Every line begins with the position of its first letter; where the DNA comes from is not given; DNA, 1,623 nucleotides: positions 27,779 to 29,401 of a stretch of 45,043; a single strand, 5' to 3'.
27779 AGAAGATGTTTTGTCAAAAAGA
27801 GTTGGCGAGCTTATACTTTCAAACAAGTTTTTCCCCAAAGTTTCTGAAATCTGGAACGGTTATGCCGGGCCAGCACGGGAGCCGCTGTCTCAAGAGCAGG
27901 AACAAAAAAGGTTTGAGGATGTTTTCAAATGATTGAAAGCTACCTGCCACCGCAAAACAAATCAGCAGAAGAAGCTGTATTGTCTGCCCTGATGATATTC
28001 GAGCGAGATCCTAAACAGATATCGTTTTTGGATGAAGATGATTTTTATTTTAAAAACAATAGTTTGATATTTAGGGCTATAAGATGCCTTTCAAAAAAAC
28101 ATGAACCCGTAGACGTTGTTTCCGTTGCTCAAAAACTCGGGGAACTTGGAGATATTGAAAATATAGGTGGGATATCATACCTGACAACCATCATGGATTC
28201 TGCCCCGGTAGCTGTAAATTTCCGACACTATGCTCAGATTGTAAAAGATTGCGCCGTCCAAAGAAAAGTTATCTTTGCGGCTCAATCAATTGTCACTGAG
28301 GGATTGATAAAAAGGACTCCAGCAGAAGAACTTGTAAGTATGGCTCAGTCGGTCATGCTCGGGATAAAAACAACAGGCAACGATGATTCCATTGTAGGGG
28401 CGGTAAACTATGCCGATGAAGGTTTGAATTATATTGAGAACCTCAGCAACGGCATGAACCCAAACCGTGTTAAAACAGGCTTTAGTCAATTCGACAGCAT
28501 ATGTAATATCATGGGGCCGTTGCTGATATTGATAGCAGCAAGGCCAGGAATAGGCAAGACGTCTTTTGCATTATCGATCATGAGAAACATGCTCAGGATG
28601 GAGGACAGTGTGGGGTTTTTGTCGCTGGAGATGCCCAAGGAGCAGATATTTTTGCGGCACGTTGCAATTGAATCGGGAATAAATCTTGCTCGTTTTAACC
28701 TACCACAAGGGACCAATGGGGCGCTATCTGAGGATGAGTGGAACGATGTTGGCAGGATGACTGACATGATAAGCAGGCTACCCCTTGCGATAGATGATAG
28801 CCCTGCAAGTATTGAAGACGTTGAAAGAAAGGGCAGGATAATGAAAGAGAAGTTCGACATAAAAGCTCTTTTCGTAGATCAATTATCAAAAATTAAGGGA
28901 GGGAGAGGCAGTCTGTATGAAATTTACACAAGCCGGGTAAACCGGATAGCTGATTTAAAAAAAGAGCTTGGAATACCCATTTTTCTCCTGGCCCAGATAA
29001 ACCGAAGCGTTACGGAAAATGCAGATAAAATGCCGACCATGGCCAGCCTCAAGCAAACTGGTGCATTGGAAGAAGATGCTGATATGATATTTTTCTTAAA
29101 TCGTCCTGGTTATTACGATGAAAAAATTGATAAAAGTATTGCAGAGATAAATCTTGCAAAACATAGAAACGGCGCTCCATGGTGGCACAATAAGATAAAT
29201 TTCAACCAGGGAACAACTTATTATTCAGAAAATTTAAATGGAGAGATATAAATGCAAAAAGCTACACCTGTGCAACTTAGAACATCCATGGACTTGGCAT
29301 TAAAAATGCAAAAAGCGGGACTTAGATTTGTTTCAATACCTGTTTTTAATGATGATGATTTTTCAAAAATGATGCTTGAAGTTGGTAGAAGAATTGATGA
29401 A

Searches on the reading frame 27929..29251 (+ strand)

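Call 70: search_protein_families(library=pfam, proteins=[window:27929-29251:+], max_evalue=0.001)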
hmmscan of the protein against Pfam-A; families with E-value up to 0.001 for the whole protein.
window:27929-29251:+ (440 aa): 3 families
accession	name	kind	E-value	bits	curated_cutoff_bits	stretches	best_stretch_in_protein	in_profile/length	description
PF03796.21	DnaB_C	-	2e-53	181.8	27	1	181-432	2-253/255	DnaB-like helicase C terminal domain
PF00772.26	DnaB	-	1.2e-26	93.2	23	1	7-107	2-103/103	DnaB-like helicase N terminal domain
PF13481.12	AAA_25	-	6.6e-07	29.6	27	1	199-354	35-187/195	AAA domain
